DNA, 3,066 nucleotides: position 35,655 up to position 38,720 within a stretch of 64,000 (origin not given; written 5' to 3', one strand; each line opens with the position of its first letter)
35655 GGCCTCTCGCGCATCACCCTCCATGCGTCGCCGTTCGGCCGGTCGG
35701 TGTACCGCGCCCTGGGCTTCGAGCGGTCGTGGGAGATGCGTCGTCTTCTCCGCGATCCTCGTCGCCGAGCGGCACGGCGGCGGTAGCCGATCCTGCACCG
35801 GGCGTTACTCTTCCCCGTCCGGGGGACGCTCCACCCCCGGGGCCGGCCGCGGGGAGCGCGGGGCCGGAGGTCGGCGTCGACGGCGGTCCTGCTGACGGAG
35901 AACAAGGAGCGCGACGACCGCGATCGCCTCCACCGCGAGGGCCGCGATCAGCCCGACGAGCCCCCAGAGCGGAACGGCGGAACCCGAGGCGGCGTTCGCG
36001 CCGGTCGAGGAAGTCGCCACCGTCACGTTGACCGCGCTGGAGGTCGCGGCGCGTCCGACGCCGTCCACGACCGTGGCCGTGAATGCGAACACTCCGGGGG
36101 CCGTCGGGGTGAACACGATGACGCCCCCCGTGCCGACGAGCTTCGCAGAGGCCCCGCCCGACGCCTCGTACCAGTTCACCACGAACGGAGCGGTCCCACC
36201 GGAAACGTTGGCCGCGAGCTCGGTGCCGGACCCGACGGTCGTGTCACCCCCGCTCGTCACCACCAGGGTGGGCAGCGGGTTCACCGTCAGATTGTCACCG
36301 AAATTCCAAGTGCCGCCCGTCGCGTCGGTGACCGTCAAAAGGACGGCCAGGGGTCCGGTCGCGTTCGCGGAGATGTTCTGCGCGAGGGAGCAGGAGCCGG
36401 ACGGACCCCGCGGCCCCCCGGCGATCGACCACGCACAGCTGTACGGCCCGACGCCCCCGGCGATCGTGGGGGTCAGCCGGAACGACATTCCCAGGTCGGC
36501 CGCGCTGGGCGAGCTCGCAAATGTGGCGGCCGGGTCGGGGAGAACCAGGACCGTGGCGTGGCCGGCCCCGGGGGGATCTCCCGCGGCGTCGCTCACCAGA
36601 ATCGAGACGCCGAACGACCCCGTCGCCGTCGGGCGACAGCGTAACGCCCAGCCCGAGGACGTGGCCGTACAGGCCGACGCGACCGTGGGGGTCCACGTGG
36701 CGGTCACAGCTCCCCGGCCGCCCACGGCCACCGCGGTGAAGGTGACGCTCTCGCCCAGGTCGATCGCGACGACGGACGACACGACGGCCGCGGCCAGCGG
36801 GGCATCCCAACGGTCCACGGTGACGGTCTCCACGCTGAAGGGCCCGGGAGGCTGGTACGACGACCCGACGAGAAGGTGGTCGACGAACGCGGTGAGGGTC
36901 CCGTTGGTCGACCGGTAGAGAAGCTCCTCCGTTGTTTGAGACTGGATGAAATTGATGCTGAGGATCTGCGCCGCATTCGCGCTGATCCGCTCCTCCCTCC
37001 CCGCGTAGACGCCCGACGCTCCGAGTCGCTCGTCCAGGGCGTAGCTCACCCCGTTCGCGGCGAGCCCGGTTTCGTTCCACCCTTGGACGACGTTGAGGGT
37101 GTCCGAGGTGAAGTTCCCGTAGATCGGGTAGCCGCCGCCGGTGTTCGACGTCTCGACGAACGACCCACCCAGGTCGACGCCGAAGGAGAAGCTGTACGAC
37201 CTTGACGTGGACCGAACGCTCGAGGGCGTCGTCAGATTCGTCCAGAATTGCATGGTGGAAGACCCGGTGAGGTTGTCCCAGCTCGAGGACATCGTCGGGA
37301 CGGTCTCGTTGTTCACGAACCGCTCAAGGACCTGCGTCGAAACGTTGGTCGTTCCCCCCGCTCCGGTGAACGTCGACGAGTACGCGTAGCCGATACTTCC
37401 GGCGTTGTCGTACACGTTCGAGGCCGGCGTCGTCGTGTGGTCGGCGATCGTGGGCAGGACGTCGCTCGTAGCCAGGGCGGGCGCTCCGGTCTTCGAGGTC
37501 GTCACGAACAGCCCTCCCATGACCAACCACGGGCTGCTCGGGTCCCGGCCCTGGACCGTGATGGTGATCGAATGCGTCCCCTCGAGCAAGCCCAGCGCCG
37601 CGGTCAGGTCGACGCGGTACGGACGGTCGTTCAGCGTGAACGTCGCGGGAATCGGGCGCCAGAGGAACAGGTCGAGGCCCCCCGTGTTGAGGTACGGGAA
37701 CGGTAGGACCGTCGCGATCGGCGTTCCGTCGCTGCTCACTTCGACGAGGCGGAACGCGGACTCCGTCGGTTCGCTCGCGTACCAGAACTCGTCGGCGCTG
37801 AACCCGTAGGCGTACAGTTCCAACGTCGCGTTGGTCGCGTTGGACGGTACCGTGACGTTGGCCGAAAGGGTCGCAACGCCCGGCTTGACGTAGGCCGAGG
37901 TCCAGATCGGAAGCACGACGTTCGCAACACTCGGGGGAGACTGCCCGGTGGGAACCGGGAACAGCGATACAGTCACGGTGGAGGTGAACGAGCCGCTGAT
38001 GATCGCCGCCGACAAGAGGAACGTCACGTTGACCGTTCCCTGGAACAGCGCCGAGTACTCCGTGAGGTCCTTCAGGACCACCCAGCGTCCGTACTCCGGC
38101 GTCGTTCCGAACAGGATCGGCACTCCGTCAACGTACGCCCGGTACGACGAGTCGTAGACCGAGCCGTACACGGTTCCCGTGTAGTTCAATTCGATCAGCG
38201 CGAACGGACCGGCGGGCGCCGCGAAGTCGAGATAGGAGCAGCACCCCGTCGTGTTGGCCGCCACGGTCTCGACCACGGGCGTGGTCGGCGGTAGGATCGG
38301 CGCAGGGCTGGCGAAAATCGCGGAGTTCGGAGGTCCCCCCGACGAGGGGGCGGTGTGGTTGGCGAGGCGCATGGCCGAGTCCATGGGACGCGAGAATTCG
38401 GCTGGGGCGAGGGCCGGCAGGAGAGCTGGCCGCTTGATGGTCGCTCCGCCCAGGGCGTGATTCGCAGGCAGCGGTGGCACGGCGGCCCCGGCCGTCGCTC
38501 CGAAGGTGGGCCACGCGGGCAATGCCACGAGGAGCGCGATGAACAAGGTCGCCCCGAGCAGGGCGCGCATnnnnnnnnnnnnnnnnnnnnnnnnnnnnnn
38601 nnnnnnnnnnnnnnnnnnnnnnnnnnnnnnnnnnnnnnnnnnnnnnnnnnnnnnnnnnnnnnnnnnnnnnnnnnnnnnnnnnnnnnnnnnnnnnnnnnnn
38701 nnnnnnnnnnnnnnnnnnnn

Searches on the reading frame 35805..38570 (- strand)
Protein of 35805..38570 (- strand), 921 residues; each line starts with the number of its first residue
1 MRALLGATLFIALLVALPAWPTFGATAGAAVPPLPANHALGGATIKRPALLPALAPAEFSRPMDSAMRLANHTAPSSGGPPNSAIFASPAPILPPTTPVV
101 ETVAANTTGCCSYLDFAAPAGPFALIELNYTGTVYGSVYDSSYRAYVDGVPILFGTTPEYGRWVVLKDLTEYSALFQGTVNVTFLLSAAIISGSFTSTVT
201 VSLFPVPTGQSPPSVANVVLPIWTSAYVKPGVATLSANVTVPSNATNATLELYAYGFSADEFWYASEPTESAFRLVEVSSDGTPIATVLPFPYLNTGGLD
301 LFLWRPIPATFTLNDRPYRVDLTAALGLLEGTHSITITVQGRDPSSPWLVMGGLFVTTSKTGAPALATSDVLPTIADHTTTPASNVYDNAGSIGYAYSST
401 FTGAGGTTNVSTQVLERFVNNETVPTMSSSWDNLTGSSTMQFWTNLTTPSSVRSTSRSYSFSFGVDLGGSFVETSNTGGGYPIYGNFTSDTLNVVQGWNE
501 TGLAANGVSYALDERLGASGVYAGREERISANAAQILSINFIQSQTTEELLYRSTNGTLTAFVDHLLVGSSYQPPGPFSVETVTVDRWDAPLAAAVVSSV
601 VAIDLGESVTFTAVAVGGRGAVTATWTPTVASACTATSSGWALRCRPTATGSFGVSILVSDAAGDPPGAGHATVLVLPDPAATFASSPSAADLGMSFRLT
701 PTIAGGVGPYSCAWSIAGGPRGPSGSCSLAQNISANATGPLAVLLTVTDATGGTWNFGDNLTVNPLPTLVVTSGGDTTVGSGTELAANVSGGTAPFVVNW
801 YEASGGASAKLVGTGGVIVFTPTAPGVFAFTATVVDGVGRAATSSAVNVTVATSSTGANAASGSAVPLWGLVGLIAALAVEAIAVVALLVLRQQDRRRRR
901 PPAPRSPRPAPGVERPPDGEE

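Call 75: search_protein_families(library=pfam, proteins=[window:35805-38570:-], max_evalue=0.01)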
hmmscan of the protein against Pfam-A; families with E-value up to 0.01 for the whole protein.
window:35805-38570:- (921 aa): 1 family
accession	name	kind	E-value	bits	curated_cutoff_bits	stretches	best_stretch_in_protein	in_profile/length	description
PF12222.14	PNGaseA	-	1.8e-31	109.6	25.3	1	101-360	19-321/336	Peptide N-acetyl-beta-D-glucosaminyl asparaginase amidase A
